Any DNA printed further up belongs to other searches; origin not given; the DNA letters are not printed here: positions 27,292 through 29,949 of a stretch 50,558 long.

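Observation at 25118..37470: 12-kb co-directional cluster joining an orphan glycyl-radical enzyme to a TRAP transporter and a thiolase-less beta-oxidation-like set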

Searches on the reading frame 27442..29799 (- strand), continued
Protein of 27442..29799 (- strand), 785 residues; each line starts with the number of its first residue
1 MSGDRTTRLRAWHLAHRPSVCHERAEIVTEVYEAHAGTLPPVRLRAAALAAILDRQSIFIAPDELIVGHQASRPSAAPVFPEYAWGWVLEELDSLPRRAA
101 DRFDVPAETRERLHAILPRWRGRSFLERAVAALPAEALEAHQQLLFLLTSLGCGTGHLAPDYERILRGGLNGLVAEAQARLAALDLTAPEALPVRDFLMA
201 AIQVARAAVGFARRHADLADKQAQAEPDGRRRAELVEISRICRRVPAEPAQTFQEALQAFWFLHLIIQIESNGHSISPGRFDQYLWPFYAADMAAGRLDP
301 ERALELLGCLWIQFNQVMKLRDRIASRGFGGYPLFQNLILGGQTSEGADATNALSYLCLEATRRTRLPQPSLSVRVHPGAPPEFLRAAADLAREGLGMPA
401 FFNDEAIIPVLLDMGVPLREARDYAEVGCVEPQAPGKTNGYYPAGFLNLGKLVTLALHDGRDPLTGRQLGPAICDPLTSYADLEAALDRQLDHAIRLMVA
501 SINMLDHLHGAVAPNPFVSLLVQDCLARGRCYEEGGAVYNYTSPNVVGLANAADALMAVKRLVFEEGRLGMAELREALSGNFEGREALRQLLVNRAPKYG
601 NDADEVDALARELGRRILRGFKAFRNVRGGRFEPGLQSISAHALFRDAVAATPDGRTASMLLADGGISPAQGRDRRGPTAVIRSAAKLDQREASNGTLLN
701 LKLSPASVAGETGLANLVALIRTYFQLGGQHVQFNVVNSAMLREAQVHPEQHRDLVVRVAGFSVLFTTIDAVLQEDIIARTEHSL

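Call 46: search_protein_families(library=ncbifam, proteins=[L013:10001-12343:+, L030:10001-12346:+, L023:2499-4805:+, L027:1678-3909:+, L022:10001-12220:+, L008:10001-12319:+, L021:10001-12319:+, L009:10001-12466:+, L011:10001-12400:+, L025:3714-5939:+], max_evalue=1e-150)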
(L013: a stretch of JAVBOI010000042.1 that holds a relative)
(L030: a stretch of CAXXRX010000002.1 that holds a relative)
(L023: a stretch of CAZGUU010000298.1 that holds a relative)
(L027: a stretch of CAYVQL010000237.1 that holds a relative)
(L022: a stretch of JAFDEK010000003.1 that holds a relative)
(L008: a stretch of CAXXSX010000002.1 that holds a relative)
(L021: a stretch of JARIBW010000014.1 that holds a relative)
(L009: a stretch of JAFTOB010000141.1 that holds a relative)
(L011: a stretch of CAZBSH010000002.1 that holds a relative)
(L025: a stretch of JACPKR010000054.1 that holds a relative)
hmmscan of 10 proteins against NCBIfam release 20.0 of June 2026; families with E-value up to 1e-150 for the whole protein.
L013:10001-12343:+ (781 aa): 4 families
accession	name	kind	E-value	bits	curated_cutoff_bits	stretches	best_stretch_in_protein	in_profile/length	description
TIGR01774.1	PFL2-3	subfamily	1.6e-218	727.8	678.2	1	1-781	4-784/786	formate C-acetyltransferase/glycerol dehydratase family glycyl radical enzyme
NF007437.0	PRK09983.1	equivalog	2.9e-179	597.8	1109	1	1-781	3-763/765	formate C-acetyltransferase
NF048009.1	SfplDhtHpfGKleb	equivalog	8.6e-158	526.9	1000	1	2-780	27-821/824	(2S)-3-sulfopropanediol dehydratase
NF043068.1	glycl_HYPD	equivalog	3e-152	508.4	1100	1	1-781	2-782/784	trans-4-hydroxy-L-proline dehydratase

L030:10001-12346:+ (782 aa): 6 families
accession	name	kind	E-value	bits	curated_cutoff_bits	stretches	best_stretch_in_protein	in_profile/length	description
TIGR01774.1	PFL2-3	subfamily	2.2e-227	757.1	678.2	1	1-782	3-784/786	formate C-acetyltransferase/glycerol dehydratase family glycyl radical enzyme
NF007437.0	PRK09983.1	equivalog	7.6e-185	616.2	1109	1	2-782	3-763/765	formate C-acetyltransferase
NF043068.1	glycl_HYPD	equivalog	7e-180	599.8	1100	1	2-781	2-781/784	trans-4-hydroxy-L-proline dehydratase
NF048009.1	SfplDhtHpfGKleb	equivalog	6.8e-165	550.4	1000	1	3-780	27-820/824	(2S)-3-sulfopropanediol dehydratase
NF048011.1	SfplDhtHpsGDes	equivalog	6.2e-162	540.8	1000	1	2-782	24-819/821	(2S)-3-sulfopropanediol dehydratase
TIGR04394.1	choline_CutC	equivalog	8.4e-151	504.1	1050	0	2-780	3-784/789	choline trimethylamine-lyase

L023:2499-4805:+ (769 aa): 1 family
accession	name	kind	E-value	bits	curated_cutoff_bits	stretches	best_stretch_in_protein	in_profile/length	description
TIGR01774.1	PFL2-3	subfamily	1.3e-188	628.9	678.2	1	30-765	44-782/786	formate C-acetyltransferase/glycerol dehydratase family glycyl radical enzyme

L027:1678-3909:+ (744 aa): 1 family
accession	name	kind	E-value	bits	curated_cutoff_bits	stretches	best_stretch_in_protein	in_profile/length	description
TIGR01774.1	PFL2-3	subfamily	5.2e-187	623.6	678.2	1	1-744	45-782/786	formate C-acetyltransferase/glycerol dehydratase family glycyl radical enzyme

L022:10001-12220:+ (740 aa): 1 family
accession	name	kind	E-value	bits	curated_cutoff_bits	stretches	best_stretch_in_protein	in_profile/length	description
TIGR01774.1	PFL2-3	subfamily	1.2e-196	655.5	678.2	1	3-740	41-784/786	formate C-acetyltransferase/glycerol dehydratase family glycyl radical enzyme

L008:10001-12319:+ (773 aa): 5 families
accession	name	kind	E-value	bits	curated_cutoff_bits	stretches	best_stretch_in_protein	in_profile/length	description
TIGR01774.1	PFL2-3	subfamily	2.6e-218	727.1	678.2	1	1-772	3-783/786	formate C-acetyltransferase/glycerol dehydratase family glycyl radical enzyme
NF007437.0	PRK09983.1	equivalog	2.4e-181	604.6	1109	1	2-772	3-762/765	formate C-acetyltransferase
NF043068.1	glycl_HYPD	equivalog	9e-176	586.2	1100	1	2-772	2-781/784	trans-4-hydroxy-L-proline dehydratase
NF048009.1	SfplDhtHpfGKleb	equivalog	2.2e-153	512.3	1000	1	3-772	27-821/824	(2S)-3-sulfopropanediol dehydratase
NF048011.1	SfplDhtHpsGDes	equivalog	1.7e-151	506.3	1000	1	2-772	24-818/821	(2S)-3-sulfopropanediol dehydratase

L021:10001-12319:+ (773 aa): 3 families
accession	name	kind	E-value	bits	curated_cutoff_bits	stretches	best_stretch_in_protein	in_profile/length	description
NF007437.0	PRK09983.1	equivalog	2.2e-301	1001.6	1109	1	1-773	4-765/765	formate C-acetyltransferase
TIGR01774.1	PFL2-3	subfamily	2.1e-259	863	678.2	1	3-772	7-785/786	formate C-acetyltransferase/glycerol dehydratase family glycyl radical enzyme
NF048009.1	SfplDhtHpfGKleb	equivalog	1.7e-158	529.2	1000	1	8-770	34-821/824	(2S)-3-sulfopropanediol dehydratase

L009:10001-12466:+ (822 aa): 7 families
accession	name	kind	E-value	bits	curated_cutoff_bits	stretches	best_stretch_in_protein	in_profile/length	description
TIGR01774.1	PFL2-3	subfamily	6.4e-243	808.5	678.2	1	1-581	4-583/786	formate C-acetyltransferase/glycerol dehydratase family glycyl radical enzyme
NF007437.0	PRK09983.1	equivalog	3.1e-214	713.4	1109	0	1-582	3-563/765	formate C-acetyltransferase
NF048009.1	SfplDhtHpfGKleb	equivalog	9e-214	712.1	1000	1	2-579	27-617/824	(2S)-3-sulfopropanediol dehydratase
NF043068.1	glycl_HYPD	equivalog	7e-193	642.8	1100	0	1-586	2-589/784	trans-4-hydroxy-L-proline dehydratase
TIGR04394.1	choline_CutC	equivalog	1.2e-180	602.9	1050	0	1-580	3-589/789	choline trimethylamine-lyase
NF048011.1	SfplDhtHpsGDes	equivalog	1.9e-178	595.4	1000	0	1-581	24-620/821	(2S)-3-sulfopropanediol dehydratase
NF033718.1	indole_decarb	equivalog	4.3e-155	518.2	1100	0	99-820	155-865/868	indoleacetate decarboxylase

L011:10001-12400:+ (800 aa): 6 families
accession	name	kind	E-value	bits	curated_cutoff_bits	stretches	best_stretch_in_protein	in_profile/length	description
TIGR01774.1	PFL2-3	subfamily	4.2e-234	779.3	678.2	1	1-800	5-786/786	formate C-acetyltransferase/glycerol dehydratase family glycyl radical enzyme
NF048009.1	SfplDhtHpfGKleb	equivalog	7.9e-179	596.5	1000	1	1-797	27-821/824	(2S)-3-sulfopropanediol dehydratase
NF007437.0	PRK09983.1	equivalog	2.6e-175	584.7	1109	1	1-800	4-765/765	formate C-acetyltransferase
NF048011.1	SfplDhtHpsGDes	equivalog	1.4e-172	576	1000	1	15-798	39-819/821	(2S)-3-sulfopropanediol dehydratase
NF043068.1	glycl_HYPD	equivalog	1.9e-168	562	1100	1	1-798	3-782/784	trans-4-hydroxy-L-proline dehydratase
TIGR04394.1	choline_CutC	equivalog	6.1e-168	560.8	1050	1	1-796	4-784/789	choline trimethylamine-lyase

L025:3714-5939:+ (742 aa): 1 family
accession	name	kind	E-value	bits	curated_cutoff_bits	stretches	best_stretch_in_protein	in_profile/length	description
TIGR01774.1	PFL2-3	subfamily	5.3e-191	636.8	678.2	1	5-742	45-782/786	formate C-acetyltransferase/glycerol dehydratase family glycyl radical enzyme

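Call 52: find_encoding_contigs(protein=P0013, flank=10000, max_places=1)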
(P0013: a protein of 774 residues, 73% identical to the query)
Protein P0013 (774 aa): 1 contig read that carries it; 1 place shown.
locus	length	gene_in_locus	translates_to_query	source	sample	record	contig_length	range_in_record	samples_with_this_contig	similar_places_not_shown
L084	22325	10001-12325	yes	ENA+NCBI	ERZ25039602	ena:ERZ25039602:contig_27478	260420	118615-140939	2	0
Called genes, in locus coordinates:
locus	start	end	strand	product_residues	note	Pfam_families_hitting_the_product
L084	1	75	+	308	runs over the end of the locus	PF00532:Peripla_BP_1, PF13407:Peripla_BP_4, PF13377:Peripla_BP_3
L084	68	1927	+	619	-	PF01144:CoA_trans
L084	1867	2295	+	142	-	PF01575:MaoC_dehydratas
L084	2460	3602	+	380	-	PF02771:Acyl-CoA_dh_N, PF02770:Acyl-CoA_dh_M, PF00441:Acyl-CoA_dh_1, PF08028:Acyl-CoA_dh_2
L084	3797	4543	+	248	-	PF00106:adh_short, PF08659:KR, PF23441:SDR (weak), PF13561:adh_short_C2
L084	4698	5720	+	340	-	PF01408:GFO_IDH_MocA, PF02894:GFO_IDH_MocA_C (weak), PF22725:GFO_IDH_MocA_C3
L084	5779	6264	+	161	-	PF04290:DctQ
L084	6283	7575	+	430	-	PF06808:DctM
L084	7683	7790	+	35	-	-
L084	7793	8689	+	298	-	PF03480:DctP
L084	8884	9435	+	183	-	PF03480:DctP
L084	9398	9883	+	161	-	PF03480:DctP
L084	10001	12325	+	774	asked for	PF02901:PFL-like, PF01228:Gly_radical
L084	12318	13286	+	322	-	PF13353:Fer4_12 (faint), PF04055:Radical_SAM, PF12838:Fer4_7 (faint), PF13187:Fer4_9 (faint), PF00037:Fer4, PF12837:Fer4_6 (weak), PF13237:Fer4_10 (weak), PF14697:Fer4_21 (weak), +2 more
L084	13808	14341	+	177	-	PF03446:NAD_binding_2, PF14833:NAD_binding_11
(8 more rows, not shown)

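Call 53: find_encoding_contigs(protein=P0029, flank=10000, max_places=1)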
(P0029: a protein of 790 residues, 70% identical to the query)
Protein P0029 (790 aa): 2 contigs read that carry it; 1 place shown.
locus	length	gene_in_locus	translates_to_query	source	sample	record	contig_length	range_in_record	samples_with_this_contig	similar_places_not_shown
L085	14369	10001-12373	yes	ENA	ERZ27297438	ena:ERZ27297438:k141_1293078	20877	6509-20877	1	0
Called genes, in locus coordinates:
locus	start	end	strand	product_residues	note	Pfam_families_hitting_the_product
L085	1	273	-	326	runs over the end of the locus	-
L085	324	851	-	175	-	-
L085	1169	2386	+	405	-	PF05977:MFS_3, PF07690:MFS_1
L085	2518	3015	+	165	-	PF01613:Flavin_Reduct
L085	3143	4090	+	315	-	PF04015:DUF362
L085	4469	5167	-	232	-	PF12838:Fer4_7 (weak), PF13484:Fer4_16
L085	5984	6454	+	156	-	PF00392:GntR, PF00557:Peptidase_M24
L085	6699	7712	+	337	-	PF03480:DctP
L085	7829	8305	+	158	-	PF04290:DctQ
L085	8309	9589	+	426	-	PF03600:CitMHS (faint), PF06808:DctM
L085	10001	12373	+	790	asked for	PF02901:PFL-like, PF01228:Gly_radical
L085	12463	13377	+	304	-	PF13353:Fer4_12, PF00037:Fer4 (faint), PF12797:Fer4_2 (faint), PF12837:Fer4_6 (weak), PF13237:Fer4_10 (weak), PF04055:Radical_SAM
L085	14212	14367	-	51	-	?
